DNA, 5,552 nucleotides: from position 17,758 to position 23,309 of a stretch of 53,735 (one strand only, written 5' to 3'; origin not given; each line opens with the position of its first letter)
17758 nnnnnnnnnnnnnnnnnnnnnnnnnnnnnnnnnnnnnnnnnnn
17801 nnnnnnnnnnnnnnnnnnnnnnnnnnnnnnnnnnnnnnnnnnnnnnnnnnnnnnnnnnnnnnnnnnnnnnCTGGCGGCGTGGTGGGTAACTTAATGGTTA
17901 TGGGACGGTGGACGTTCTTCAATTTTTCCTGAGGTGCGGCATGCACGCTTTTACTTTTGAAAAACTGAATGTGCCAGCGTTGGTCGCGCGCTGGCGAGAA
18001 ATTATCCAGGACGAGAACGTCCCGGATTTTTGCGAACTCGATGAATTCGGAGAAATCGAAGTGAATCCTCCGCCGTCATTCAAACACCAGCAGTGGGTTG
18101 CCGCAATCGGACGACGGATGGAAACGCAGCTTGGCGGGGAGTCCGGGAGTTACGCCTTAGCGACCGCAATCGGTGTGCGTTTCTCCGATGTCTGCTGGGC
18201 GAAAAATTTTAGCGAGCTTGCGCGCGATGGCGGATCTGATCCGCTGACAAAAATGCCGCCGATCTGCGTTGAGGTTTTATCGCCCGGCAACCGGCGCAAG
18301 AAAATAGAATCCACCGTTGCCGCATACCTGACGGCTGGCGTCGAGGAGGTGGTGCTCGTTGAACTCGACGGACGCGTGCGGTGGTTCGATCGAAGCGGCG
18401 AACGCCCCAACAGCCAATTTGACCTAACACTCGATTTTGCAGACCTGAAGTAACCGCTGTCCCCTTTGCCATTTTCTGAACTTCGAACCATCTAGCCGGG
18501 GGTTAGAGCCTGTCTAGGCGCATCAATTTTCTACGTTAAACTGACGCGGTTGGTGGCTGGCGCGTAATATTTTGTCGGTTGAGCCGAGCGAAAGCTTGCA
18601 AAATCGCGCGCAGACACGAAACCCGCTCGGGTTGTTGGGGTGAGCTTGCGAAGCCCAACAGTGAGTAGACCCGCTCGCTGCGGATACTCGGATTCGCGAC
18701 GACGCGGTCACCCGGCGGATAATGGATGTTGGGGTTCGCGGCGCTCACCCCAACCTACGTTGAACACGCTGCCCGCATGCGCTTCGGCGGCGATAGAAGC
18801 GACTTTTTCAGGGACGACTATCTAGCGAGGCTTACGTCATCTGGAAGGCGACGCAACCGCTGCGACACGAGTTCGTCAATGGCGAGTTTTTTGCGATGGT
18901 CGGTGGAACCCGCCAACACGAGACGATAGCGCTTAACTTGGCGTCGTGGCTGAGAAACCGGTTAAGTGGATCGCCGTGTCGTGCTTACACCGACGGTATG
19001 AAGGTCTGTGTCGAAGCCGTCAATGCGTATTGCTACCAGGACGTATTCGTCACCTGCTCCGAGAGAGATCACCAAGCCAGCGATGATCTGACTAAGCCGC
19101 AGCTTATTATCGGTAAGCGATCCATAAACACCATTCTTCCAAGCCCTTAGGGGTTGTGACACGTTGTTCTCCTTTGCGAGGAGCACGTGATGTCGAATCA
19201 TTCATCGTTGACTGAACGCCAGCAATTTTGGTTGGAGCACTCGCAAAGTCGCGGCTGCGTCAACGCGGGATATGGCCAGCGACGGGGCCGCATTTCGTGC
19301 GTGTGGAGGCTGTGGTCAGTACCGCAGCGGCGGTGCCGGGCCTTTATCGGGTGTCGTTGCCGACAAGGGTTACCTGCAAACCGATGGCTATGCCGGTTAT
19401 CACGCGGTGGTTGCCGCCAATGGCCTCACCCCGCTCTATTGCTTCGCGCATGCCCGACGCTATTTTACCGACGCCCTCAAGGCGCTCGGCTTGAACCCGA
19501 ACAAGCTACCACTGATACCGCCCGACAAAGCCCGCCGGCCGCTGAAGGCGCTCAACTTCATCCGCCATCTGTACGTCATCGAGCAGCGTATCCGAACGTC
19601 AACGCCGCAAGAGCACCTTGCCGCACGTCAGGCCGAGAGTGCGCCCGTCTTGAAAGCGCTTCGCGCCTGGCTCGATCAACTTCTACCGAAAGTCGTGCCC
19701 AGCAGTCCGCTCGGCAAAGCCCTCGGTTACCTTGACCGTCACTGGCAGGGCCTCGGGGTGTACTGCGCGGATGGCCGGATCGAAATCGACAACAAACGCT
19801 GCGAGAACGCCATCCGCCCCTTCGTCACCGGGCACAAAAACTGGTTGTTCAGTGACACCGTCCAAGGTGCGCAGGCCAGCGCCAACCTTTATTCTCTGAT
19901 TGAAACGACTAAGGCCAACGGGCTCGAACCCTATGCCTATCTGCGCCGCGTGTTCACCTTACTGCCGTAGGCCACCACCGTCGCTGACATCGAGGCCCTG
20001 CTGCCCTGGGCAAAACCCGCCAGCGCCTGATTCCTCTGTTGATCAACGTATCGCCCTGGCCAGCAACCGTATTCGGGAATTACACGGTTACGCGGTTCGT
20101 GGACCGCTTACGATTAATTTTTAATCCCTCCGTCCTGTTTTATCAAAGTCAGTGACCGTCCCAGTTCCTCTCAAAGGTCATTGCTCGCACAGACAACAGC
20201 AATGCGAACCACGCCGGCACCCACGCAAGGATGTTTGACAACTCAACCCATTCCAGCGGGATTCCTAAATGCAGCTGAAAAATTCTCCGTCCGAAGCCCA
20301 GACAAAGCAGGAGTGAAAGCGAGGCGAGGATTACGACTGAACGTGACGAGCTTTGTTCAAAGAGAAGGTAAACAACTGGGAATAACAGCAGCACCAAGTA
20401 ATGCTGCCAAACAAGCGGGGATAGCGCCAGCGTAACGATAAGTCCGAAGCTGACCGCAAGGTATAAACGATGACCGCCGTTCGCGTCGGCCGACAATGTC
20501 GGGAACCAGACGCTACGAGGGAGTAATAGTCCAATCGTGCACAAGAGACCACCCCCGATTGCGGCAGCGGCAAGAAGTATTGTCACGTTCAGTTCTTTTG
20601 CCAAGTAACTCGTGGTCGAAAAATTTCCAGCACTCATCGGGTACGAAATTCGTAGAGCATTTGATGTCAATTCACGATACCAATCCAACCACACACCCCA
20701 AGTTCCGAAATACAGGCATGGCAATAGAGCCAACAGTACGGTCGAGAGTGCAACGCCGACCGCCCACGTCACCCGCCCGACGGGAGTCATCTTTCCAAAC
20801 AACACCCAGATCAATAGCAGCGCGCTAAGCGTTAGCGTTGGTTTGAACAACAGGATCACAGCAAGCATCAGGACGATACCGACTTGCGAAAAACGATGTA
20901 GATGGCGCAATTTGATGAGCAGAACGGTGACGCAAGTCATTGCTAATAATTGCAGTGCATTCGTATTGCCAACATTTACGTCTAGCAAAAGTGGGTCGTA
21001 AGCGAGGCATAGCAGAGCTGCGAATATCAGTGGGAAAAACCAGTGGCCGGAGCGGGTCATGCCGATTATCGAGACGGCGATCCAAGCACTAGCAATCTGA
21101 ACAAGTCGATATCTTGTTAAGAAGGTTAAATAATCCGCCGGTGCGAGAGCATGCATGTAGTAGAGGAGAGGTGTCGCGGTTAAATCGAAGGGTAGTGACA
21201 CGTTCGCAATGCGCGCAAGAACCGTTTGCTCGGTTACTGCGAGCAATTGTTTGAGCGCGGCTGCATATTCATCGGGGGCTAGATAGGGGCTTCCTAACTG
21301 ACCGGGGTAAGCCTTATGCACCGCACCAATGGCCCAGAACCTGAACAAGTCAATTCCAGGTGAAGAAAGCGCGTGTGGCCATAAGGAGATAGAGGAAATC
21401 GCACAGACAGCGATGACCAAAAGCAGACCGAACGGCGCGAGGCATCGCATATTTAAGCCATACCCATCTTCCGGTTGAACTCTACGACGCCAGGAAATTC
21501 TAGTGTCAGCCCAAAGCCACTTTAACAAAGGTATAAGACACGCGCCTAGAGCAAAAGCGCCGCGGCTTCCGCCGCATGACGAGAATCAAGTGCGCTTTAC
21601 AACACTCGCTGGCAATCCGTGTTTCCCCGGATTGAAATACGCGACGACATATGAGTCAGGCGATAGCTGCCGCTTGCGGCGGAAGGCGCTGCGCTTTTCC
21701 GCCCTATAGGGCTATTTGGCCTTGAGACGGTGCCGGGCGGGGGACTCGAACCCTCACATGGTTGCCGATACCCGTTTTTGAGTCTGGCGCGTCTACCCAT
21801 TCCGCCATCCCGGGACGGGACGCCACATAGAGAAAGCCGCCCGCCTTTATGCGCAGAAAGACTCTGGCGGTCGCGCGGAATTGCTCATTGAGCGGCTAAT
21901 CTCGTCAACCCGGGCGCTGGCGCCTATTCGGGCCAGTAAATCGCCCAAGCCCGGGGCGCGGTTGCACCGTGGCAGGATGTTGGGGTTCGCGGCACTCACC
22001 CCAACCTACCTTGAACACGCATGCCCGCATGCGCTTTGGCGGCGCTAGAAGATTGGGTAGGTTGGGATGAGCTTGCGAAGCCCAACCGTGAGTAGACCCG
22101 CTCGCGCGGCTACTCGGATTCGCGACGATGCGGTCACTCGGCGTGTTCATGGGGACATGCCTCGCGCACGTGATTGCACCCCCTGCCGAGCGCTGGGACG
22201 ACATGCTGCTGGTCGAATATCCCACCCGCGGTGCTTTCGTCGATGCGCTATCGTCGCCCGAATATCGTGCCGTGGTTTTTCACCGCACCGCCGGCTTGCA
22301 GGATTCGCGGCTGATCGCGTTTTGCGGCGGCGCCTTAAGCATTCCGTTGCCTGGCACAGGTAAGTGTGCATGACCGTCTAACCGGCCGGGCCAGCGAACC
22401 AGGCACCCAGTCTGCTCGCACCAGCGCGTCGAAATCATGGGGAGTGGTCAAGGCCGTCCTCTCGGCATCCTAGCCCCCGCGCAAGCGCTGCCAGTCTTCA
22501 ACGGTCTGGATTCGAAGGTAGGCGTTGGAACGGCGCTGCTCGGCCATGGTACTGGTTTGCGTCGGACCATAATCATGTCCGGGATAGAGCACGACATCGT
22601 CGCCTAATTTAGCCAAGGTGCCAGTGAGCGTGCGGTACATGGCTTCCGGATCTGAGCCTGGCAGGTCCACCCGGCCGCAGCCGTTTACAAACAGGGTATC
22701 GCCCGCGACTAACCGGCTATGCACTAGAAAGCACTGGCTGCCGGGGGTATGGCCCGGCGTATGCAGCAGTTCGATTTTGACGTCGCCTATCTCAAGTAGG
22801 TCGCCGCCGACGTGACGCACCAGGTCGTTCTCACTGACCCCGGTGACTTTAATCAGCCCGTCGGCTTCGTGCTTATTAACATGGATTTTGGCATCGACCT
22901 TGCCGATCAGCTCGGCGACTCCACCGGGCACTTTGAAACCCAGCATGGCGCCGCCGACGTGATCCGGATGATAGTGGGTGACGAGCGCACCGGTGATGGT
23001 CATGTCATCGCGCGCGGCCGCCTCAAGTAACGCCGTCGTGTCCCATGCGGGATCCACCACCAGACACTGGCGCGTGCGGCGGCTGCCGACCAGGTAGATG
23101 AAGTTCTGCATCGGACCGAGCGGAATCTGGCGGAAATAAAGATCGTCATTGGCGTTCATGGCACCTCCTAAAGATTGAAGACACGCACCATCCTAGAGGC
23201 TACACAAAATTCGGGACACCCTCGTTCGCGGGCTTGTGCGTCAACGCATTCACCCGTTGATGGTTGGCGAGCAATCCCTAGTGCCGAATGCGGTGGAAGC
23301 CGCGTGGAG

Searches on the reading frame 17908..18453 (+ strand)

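Call 28: search_protein_families(library=pfam, proteins=[window:17908-18453:+])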
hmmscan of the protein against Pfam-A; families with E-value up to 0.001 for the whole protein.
window:17908-18453:+ (181 aa): 1 family
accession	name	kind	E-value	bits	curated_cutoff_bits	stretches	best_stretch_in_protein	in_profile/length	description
PF05685.18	Uma2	-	9.5e-12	45.2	27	1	48-163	20-142/172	Putative restriction endonuclease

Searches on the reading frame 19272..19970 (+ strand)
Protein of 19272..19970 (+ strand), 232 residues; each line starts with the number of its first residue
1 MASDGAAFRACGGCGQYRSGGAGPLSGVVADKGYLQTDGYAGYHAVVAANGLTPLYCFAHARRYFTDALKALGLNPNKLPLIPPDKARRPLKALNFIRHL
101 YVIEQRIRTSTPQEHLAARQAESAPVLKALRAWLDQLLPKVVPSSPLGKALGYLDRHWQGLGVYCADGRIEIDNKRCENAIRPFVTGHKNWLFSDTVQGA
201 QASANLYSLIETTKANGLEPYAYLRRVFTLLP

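Call 28: search_protein_families(library=pfam, proteins=[window:19272-19970:+])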
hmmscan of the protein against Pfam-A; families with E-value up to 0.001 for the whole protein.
window:19272-19970:+ (232 aa): 2 families
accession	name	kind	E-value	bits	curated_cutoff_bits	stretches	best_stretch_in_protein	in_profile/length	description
PF03050.20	DDE_Tnp_IS66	-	4.8e-47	161.1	23.1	1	31-202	126-284/284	Transposase IS66 family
PF13817.11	DDE_Tnp_IS66_C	-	2.5e-08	34.4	30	1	208-232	1-25/39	IS66 C-terminal element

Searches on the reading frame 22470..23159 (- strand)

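Call 28: search_protein_families(library=pfam, proteins=[window:22470-23159:-])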
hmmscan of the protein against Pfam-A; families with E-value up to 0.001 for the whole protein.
window:22470-23159:- (229 aa): 1 family
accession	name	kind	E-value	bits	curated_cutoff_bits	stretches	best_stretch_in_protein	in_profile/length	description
PF00753.33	Lactamase_B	-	1.1e-21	78.1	22.7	1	15-195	2-196/196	Metallo-beta-lactamase superfamily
